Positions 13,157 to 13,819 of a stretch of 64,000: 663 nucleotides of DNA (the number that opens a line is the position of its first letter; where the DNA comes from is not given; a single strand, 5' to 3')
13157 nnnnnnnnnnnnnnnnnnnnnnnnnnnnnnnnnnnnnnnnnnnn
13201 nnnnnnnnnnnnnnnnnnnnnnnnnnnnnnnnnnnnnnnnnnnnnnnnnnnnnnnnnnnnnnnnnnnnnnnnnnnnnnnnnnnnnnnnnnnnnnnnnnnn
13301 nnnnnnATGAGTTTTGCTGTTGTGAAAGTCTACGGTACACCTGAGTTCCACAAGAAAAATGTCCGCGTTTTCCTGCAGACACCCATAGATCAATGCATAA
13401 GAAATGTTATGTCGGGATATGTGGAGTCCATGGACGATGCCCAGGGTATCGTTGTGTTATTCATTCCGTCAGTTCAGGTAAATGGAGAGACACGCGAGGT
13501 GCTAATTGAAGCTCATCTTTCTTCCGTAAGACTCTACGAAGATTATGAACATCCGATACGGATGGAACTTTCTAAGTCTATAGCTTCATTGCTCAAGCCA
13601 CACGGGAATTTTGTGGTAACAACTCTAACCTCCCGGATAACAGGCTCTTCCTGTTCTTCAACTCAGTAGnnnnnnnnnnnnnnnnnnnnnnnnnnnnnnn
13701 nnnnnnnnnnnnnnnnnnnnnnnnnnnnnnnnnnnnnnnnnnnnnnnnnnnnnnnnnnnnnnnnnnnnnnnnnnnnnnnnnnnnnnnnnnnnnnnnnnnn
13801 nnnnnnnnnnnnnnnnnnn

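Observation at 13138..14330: The rpsO-pnp operon is split by an NYN/LabA-like RNase-fold gene and a convergent AT-rich orphan sharing a perfect bidirectional terminator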

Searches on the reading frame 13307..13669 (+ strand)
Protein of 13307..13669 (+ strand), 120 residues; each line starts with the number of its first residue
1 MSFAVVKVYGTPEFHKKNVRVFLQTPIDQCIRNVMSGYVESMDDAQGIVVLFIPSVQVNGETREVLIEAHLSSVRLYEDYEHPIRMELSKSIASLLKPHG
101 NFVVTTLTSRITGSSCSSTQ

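Call 3: search_protein_families(library=pfam, proteins=[window:13307-13669:+], max_evalue=0.1)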
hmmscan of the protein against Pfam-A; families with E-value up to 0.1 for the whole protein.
window:13307-13669:+ (120 aa): 0 families

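Call 4: search_protein_families(library=ncbifam, proteins=[window:13307-13669:+], max_evalue=0.1)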
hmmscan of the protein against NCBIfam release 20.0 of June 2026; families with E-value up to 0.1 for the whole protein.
window:13307-13669:+ (120 aa): 0 families

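Call 7: find_homologous_proteins(query=window:13307-13669:+, max_evalue=0.01)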
Query window:13307-13669:+ (120 aa): 1 proteins with E <= 0.01 among 5 candidates.
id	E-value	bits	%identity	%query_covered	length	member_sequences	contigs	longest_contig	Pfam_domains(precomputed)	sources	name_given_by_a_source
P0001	1.1e-71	256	100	100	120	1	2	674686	-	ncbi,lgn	-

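Call 8: find_encoding_contigs(protein=P0001, flank=10000, max_places=4)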
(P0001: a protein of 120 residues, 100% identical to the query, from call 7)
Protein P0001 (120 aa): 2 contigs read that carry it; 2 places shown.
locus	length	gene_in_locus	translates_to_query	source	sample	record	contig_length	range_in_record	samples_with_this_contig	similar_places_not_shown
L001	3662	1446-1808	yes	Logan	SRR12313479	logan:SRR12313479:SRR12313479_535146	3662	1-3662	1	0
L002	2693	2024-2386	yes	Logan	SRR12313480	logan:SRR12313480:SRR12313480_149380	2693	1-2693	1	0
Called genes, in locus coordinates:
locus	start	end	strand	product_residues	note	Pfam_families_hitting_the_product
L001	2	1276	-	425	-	?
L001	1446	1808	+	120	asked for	-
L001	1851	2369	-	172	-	PF01936:NYN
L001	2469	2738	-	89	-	PF00312:Ribosomal_S15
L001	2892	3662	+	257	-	?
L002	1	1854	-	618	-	?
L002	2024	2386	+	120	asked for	-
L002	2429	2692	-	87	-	?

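Call 23: predict_structure(protein=window:13307-13669:+)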
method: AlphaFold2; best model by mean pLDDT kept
length: 120 residues; sequences in the alignment: 1
mean_pLDDT: 45.2   pTM: 0.41
mean pLDDT of the five models: 45.2, 41.4, 40.8, 34.2, 32.7
residues with pLDDT >= 90: 0; 70-90: 0; 50-70: 45; < 50: 75
segments of 3 or more residues with pLDDT < 50: 1-34, 78-86, 89-120
pLDDT, mean of each block of 10 residues (from residue 1): 34 43 43 51 59 60 60 52 46 39 24 31
secondary structure, 60 per line:
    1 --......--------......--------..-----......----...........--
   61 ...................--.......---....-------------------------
elements in order: E3-8 E17-22 E38-43 E48-58 E61-70 E74-79 E82-88 H92-95

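Call 25: search_protein_representatives(protein=window:13307-13669:+)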
Query: 120 residues. Proteins with E-value up to 0.001 (for the whole library): 3; up to 1e-10: 1; up to 1e-30: 1. The best 3 are listed.
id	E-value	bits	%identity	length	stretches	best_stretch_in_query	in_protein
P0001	3.6e-72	255.8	100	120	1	1-120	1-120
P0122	6.3e-06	42.7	36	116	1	1-119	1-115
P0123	8.5e-05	39.0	24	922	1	24-74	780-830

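Call 27: find_encoding_contigs(protein=P0122, flank=6000, max_places=4)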
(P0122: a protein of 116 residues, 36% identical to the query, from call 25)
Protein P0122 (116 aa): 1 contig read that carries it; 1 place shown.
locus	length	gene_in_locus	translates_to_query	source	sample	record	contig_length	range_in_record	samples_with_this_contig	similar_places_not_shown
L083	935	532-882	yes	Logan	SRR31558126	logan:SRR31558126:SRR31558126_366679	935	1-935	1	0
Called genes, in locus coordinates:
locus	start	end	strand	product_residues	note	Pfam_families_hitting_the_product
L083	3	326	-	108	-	?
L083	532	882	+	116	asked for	-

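Call 31: find_homologous_proteins(query=A2, max_evalue=0.1)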
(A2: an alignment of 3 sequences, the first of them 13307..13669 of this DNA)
Query A2 (3 sequences) (120 aa, profile of the alignment): 6 proteins with E <= 0.1 among 205 candidates.
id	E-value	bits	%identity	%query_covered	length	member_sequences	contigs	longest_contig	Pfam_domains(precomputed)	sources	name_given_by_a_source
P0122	7.0e-52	192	35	100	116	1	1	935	-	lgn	-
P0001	2.2e-46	175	100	100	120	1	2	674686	-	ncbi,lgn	-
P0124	9.7e-43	163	-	-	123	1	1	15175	-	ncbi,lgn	-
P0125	6.4e-32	128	27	43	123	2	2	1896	-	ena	-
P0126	8.4e-8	50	-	-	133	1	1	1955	-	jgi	-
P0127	1.2e-6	46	-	-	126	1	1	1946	-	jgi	jgi:hypothetical protein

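Call 33: find_encoding_contigs(protein=P0125, flank=5000, max_places=3)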
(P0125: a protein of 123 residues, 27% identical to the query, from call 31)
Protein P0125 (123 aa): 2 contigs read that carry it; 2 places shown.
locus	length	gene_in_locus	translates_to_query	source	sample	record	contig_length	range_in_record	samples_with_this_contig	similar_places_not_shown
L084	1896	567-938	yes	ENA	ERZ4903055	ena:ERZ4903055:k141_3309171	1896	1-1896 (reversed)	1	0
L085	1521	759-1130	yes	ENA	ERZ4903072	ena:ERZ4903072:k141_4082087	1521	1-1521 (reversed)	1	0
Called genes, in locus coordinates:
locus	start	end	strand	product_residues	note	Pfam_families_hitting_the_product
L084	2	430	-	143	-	?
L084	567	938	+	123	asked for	-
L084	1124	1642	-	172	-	PF01936:NYN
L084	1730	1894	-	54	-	?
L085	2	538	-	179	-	?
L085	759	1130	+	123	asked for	-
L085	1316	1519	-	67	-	?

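Call 34: find_encoding_contigs(protein=P0126, flank=5000, max_places=3)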
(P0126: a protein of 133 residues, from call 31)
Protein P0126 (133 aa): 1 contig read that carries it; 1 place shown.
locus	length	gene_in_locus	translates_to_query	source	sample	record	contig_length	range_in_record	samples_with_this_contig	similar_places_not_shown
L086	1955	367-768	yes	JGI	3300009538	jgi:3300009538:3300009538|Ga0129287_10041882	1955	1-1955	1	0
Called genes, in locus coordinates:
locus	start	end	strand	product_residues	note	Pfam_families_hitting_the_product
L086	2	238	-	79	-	?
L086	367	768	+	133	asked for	-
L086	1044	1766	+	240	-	PF00696:AA_kinase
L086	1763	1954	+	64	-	?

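Call 35: find_encoding_contigs(protein=P0127, flank=5000, max_places=3)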
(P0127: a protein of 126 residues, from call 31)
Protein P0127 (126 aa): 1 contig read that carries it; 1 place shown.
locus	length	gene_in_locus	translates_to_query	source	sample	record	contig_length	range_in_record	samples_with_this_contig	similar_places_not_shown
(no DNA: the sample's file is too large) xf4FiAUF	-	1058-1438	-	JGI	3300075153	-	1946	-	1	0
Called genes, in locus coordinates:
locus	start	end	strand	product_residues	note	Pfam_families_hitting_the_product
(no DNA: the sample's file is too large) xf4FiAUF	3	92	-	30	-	?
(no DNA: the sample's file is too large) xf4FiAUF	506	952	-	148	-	PF01668:SmpB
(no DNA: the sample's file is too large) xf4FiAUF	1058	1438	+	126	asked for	-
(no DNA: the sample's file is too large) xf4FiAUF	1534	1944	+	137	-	?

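Call 39: search_protein_families(library=pfam, proteins=[P0126, P0127, P0125, P0122], max_evalue=10)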
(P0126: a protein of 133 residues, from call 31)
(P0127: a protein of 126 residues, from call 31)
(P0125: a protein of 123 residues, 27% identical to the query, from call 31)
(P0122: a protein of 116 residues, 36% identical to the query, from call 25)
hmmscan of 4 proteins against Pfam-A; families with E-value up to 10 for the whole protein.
P0126 (133 aa): 0 families

P0127 (126 aa): 0 families

P0125 (123 aa): 0 families

P0122 (116 aa): 0 families

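Call 40: search_solved_structures(query=A4, max_evalue=10)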
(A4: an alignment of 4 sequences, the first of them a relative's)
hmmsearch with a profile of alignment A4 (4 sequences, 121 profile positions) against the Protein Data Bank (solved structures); distinct sequences matched with E-value up to 10: 9.
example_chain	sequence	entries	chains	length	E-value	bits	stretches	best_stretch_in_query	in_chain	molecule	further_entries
1pr3_A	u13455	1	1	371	0.062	16.9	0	19-77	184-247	Aspartate semialdehyde dehydrogenase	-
1pu2_A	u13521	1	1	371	0.082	16.5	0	19-78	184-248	Aspartate-semialdehyde dehydrogenase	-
1q2x_A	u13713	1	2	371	0.082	16.5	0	19-77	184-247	Aspartate-semialdehyde dehydrogenase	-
1ps8_A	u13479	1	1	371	0.084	16.5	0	19-77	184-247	Aspartate semialdehyde dehydrogenase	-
1nwc_A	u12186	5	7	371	0.086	16.4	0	19-77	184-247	Aspartate-semialdehyde dehydrogenase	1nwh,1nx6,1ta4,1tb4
1pqu_A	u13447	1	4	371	0.087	16.4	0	19-77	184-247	Aspartate-semialdehyde dehydrogenase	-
1pqp_A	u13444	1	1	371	0.49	14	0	19-77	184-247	Aspartate-semialdehyde dehydrogenase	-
1oza_A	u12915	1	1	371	0.53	13.9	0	19-77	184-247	Aspartate-semialdehyde dehydrogenase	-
8ukm_B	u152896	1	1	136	0.79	13.3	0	3-46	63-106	T33-ml30-redesigned-4-OT-fold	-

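Call 49: predict_structure(alignment_id=A5)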
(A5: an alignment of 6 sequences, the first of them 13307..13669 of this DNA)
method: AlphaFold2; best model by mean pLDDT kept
length: 120 residues; sequences in the alignment: 6
mean_pLDDT: 73.4   pTM: 0.67
mean pLDDT of the five models: 73.4, 71.8, 66.6, 62.9, 60.1
residues with pLDDT >= 90: 4; 70-90: 74; 50-70: 28; < 50: 14
segments of 3 or more residues with pLDDT < 50: 57-61, 112-120
pLDDT, mean of each block of 10 residues (from residue 1): 75 68 86 84 67 61 70 74 88 88 77 42
secondary structure, 60 per line:
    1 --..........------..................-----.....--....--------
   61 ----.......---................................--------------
elements in order: E3-12 H19-36 H42-46 E49-52 E65-71 H75-99 E100-106

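Call 53: fold_search(model_id=the predicted structure, library=pdb)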
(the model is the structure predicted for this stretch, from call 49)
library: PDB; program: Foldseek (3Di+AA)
matches with E <= 10: 474; with E <= 0.001: 0
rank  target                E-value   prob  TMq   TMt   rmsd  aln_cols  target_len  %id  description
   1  5tp4_B                2.1e-02  0.90  0.42  0.16   6.7       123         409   10  Crystal structure of a hydantoinase/carbamoylase family amidase from Burkholderia ambifaria (released 2017-04-05)
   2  7r31_A                3.5e-02  0.92  0.44  0.51   5.5       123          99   12  Carbon regulatory PII-like protein SbtB from Synechocystis sp. 6803, C105A+C110A variant, in complex with ATP (co-crys (released 2023-02-15)
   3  7r32_B                4.3e-02  0.93  0.44  0.53   6.2       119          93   11  Carbon regulatory PII-like protein SbtB from Synechocystis sp. 6803, delta104 variant, in complex with ADP (co-crystal (released 2023-02-15)
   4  7r31_C                4.9e-02  0.91  0.44  0.49   4.5       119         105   11  Carbon regulatory PII-like protein SbtB from Synechocystis sp. 6803, C105A+C110A variant, in complex with ATP (co-crys (released 2023-02-15)
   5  5tp4_A                4.9e-02  0.80  0.42  0.16   6.7       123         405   10  Crystal structure of a hydantoinase/carbamoylase family amidase from Burkholderia ambifaria (released 2017-04-05)
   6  5thw_D                5.9e-02  0.66  0.39  0.15   7.4       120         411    8  Crystal structure of Amidase, hydantoinase/carbamoylase family from Burkholderia multivorans (released 2016-11-09)
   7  3bgu_A                6.3e-02  0.63  0.38  0.41   6.1       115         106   10  Crystal structure of a dimeric ferredoxin-like protein of unknown function (tfu_0763) from thermobifida fusca yx at 1. (released 2007-12-11)
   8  7r31_B                6.7e-02  0.85  0.45  0.51   6.1       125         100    8  Carbon regulatory PII-like protein SbtB from Synechocystis sp. 6803, C105A+C110A variant, in complex with ATP (co-crys (released 2023-02-15)
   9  6mmo_F                7.1e-02  0.90  0.44  0.57   5.1       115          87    8  Carbon regulatory PII-like protein SbtB from Cyanobium sp. 7001 bound to AMP (released 2019-09-18)
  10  2mq8_MODEL_1_A        7.1e-02  0.87  0.49  0.51   5.2       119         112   18  Solution NMR Structure of De novo designed protein LFR1 1 with ferredoxin fold, Northeast Structural Genomics  (released 2014-08-20)
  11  4al6_A                7.1e-02  0.69  0.40  0.33   6.1       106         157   12  Crystal structure of the S148ACsy4-crRNA complex (released 2012-06-13)
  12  6mmq_F                7.6e-02  0.89  0.43  0.56   4.8       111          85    9  Carbon regulatory PII-like protein SbtB from Cyanobium sp. 7001 bound to cAMP (released 2019-09-18)
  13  3n5f_A                7.6e-02  0.66  0.40  0.16   6.7       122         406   11  Crystal Structure of L-N-carbamoylase from Geobacillus stearothermophilus CECT43 (released 2011-05-25)
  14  5thw_B                8.1e-02  0.60  0.39  0.15   7.4       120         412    8  Crystal structure of Amidase, hydantoinase/carbamoylase family from Burkholderia multivorans (released 2016-11-09)
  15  5i4m_B                8.6e-02  0.57  0.38  0.15   7.4       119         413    8  Crystal structure of Amidase, hydantoinase/carbamoylase family from Burkholderia vietnamiensis (released 2016-03-02)
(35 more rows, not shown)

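Call 71: search_protein_families(library=padloc, proteins=[window:13307-13669:+, P0124, P0122], max_evalue=0.1)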
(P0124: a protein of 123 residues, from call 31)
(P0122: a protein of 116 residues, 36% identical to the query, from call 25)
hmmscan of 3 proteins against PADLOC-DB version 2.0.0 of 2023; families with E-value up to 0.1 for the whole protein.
window:13307-13669:+ (120 aa): 0 families

P0124 (123 aa): 0 families

P0122 (116 aa): 0 families

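Call 88: search_dna_similar(query=window:13307-13669:+, collection=phages, mode=protein, max_evalue=0.01, max_rows=5)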
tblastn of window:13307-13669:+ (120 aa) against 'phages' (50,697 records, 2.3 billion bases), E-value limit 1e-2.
No match.
